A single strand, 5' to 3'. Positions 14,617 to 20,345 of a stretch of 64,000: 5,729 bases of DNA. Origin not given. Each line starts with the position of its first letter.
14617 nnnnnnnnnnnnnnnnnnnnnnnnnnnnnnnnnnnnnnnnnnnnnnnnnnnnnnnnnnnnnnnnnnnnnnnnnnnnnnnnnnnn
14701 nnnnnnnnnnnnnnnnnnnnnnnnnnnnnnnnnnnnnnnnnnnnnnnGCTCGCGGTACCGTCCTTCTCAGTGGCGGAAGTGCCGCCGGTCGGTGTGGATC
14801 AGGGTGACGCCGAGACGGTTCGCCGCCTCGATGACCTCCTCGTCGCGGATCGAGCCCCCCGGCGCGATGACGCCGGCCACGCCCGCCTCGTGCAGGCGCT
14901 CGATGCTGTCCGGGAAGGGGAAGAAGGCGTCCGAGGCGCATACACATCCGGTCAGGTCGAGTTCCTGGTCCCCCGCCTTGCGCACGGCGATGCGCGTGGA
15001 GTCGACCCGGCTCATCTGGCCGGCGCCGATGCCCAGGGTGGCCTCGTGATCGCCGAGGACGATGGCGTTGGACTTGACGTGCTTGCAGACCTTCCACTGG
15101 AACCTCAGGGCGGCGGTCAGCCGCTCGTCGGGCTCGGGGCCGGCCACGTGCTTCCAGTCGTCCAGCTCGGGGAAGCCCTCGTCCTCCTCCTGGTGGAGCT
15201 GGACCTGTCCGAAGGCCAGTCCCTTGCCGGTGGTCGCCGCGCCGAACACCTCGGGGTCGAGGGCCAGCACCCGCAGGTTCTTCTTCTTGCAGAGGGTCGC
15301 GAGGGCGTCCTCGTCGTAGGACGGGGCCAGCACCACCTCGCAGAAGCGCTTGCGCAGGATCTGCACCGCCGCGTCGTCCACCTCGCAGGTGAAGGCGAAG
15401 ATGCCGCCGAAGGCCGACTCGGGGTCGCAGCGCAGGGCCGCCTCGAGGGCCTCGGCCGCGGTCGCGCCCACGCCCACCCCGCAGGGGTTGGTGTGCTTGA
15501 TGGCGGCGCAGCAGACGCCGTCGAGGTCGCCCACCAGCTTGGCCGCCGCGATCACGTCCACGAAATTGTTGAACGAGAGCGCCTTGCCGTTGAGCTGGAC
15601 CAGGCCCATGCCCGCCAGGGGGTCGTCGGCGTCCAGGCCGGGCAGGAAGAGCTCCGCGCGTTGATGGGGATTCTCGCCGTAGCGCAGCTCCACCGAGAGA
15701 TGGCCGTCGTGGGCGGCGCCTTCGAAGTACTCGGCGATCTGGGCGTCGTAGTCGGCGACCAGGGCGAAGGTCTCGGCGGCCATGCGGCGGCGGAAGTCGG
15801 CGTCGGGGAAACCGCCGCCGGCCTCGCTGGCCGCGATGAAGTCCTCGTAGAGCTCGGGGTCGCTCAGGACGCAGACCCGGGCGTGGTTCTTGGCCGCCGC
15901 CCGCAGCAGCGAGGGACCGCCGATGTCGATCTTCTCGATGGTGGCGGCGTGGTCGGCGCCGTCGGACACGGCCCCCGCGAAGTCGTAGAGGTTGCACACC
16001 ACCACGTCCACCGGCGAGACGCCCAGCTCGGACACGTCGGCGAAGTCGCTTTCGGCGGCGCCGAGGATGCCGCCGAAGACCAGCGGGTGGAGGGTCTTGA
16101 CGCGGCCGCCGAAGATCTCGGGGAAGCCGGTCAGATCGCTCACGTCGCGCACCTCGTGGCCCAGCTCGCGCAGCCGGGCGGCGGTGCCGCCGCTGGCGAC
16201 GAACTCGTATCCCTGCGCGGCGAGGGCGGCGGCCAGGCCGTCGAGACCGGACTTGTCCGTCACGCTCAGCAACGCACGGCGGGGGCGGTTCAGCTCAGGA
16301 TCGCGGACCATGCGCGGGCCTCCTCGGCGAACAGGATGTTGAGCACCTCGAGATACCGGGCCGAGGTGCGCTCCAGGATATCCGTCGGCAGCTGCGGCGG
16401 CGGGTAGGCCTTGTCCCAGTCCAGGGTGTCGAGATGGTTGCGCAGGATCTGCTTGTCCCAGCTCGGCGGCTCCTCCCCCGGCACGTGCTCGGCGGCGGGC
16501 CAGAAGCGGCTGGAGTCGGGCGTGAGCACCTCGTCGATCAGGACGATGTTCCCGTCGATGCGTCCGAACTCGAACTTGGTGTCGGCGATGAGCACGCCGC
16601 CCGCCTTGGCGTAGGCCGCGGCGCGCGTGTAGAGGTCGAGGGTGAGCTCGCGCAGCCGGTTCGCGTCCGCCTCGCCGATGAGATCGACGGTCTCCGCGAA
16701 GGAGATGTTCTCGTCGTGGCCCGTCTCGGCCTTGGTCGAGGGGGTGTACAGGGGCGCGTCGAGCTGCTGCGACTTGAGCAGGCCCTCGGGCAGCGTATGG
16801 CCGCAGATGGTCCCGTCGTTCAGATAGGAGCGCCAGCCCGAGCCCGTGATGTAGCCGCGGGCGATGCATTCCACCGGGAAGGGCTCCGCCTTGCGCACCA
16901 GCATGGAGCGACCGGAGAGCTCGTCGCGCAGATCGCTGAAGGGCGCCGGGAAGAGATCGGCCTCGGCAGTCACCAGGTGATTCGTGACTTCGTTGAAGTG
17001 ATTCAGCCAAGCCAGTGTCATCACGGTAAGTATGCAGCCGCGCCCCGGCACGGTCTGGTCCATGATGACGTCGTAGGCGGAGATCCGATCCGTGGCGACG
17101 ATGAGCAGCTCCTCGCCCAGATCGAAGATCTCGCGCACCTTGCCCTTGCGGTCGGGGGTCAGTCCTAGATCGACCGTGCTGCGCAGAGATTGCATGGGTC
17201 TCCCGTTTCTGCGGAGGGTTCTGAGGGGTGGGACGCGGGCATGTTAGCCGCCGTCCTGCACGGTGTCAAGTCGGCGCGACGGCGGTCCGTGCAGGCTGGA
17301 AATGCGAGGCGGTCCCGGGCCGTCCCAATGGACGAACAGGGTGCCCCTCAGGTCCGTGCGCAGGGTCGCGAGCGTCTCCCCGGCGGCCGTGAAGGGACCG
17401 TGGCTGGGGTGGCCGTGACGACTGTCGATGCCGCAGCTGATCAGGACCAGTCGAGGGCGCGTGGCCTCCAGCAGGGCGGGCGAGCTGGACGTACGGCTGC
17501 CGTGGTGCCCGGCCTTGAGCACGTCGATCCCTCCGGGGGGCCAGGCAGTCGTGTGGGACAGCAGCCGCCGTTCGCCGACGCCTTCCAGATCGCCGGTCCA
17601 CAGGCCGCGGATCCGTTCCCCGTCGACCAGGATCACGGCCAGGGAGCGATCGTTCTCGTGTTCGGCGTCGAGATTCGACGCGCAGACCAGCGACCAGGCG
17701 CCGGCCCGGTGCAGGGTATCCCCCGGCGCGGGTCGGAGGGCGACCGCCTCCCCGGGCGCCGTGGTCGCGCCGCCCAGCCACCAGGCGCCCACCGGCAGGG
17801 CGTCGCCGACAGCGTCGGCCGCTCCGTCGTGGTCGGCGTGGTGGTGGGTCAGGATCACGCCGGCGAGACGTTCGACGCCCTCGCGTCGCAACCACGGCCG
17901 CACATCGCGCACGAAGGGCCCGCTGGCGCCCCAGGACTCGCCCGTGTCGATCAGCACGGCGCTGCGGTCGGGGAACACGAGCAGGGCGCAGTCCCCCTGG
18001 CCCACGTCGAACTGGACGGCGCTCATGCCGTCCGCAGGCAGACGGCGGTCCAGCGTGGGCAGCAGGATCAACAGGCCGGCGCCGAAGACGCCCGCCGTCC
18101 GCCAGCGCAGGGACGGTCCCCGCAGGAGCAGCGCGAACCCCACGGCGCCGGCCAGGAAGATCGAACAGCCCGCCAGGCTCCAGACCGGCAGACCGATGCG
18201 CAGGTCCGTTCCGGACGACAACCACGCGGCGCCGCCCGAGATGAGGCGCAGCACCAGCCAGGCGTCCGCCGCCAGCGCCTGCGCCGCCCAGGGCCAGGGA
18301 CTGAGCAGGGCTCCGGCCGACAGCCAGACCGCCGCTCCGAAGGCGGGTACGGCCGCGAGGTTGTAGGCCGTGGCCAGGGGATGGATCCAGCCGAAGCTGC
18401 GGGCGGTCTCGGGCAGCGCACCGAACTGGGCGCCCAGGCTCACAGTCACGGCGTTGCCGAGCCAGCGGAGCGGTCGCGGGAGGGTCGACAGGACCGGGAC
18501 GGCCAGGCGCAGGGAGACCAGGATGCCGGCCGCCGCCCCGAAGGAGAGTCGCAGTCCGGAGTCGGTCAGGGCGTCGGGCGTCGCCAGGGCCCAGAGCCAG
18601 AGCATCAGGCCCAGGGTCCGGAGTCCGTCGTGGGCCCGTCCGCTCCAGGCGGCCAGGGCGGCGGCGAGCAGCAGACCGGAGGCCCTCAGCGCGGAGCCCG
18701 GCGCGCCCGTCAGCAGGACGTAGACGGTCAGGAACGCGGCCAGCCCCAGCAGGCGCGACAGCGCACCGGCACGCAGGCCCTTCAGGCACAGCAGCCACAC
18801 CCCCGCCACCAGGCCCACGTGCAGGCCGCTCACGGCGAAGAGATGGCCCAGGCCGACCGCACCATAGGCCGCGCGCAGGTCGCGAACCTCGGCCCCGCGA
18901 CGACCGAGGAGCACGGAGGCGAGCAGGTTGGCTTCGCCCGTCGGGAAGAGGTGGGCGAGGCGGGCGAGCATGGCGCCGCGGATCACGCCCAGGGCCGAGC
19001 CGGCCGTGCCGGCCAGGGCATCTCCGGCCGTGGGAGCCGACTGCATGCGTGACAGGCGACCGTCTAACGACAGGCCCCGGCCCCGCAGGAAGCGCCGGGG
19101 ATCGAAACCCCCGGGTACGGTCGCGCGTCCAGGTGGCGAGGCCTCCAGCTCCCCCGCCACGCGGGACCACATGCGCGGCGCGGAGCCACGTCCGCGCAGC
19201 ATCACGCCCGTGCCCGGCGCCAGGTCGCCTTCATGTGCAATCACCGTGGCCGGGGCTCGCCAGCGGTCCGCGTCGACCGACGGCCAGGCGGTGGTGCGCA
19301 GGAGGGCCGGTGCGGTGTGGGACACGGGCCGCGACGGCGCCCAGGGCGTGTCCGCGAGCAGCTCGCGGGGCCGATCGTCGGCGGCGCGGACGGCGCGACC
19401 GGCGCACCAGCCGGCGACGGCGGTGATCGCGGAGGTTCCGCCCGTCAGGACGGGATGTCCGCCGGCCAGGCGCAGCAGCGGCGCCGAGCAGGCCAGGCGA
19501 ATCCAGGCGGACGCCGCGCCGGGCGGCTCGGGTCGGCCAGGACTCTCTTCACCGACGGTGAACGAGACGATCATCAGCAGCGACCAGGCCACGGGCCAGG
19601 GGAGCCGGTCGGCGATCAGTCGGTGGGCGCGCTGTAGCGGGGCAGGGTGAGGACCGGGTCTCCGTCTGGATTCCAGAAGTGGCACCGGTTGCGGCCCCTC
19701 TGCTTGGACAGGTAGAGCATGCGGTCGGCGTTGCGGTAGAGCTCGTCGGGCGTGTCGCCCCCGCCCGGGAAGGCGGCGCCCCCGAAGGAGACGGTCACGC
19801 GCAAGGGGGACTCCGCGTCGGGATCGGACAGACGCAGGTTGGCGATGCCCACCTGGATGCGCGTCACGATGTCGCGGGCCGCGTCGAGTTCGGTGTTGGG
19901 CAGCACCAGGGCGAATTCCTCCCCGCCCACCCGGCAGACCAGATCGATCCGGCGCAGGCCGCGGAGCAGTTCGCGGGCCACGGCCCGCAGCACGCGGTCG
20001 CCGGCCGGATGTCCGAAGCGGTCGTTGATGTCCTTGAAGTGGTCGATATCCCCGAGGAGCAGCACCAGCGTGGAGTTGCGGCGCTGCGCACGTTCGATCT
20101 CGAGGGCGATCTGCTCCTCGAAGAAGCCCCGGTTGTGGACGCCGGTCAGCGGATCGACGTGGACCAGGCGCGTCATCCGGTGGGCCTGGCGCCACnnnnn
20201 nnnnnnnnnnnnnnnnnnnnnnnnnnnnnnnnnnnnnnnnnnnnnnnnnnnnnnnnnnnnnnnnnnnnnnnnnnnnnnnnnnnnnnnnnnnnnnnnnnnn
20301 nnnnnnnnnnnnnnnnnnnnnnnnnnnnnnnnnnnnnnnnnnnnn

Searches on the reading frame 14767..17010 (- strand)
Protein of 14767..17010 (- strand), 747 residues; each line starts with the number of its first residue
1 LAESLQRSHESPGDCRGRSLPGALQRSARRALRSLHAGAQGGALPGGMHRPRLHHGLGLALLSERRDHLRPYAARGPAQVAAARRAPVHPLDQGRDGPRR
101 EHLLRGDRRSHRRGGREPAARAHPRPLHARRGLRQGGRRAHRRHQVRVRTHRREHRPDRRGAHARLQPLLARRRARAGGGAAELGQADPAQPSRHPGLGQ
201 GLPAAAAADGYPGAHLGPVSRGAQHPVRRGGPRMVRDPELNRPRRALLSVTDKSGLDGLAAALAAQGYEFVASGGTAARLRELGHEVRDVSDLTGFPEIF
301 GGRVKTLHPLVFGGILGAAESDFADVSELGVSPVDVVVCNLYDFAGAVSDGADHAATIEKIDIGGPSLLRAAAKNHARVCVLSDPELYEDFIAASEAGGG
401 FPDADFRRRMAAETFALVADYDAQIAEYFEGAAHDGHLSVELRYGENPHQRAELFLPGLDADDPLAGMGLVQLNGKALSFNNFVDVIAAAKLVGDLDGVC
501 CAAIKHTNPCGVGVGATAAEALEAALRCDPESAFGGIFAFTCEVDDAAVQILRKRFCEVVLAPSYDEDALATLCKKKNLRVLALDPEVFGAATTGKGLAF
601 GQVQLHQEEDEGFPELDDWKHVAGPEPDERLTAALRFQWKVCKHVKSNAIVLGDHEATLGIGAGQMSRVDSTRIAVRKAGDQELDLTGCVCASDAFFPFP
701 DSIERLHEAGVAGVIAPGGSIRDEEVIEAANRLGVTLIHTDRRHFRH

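Call 39: search_protein_families(library=pfam, proteins=[window:14767-17010:-], max_evalue=0.001)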
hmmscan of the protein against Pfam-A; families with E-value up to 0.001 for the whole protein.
window:14767-17010:- (747 aa): 2 families
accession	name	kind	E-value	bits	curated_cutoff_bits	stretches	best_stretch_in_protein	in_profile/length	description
PF01808.24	AICARFT_IMPCHas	-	1.4e-92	310.9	25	1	372-678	1-311/311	AICARFT/IMPCHase bienzyme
PF02142.27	MGS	-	8e-16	58.4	24.1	1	259-366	5-93/94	MGS-like domain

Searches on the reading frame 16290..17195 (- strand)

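Call 39: search_protein_families(library=pfam, proteins=[window:16290-17195:-], max_evalue=0.001)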
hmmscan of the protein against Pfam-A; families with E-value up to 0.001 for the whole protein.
window:16290-17195:- (301 aa): 1 family
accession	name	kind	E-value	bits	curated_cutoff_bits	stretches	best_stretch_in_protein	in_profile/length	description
PF01259.24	SAICAR_synt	-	3.2e-67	227.2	20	1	17-263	4-229/233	SAICAR synthetase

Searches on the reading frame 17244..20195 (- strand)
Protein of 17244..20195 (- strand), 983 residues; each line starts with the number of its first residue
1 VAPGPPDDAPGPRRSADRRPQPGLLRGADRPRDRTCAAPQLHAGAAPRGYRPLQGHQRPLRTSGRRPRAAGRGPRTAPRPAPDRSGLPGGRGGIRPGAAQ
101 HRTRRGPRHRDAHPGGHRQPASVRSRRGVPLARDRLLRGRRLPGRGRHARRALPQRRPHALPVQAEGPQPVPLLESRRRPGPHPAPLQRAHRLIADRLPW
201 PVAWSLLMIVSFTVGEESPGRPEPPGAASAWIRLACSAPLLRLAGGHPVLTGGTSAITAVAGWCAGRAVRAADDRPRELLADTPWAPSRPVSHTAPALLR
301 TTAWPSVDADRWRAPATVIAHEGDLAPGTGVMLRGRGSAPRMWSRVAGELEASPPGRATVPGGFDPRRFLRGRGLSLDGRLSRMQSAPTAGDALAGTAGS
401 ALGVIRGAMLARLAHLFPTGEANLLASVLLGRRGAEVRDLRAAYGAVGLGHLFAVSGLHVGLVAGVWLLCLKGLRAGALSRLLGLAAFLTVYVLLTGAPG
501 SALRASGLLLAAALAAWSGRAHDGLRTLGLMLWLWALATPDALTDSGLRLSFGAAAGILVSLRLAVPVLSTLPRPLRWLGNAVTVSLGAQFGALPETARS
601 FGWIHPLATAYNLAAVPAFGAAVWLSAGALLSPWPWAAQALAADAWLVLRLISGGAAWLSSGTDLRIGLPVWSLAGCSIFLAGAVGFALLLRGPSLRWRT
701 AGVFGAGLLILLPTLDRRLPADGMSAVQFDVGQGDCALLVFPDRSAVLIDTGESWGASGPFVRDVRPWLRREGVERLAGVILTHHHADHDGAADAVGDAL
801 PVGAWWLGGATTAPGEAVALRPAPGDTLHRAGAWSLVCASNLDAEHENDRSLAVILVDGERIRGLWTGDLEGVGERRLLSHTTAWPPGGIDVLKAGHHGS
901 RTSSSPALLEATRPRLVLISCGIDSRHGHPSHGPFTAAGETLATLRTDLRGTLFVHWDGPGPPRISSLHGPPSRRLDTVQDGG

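Call 39: search_protein_families(library=pfam, proteins=[window:17244-20195:-], max_evalue=0.001)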
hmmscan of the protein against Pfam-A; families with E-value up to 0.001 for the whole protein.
window:17244-20195:- (983 aa): 3 families
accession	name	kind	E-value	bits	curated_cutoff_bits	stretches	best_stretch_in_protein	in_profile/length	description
PF03772.21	Competence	-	3.8e-37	128.6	23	1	429-691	2-267/270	Competence protein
PF00753.33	Lactamase_B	-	5.2e-12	46.5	22.7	1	731-922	3-195/196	Metallo-beta-lactamase superfamily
PF12706.13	Lactamase_B_2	-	0.00017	21.7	27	1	747-790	3-44/200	Beta-lactamase superfamily domain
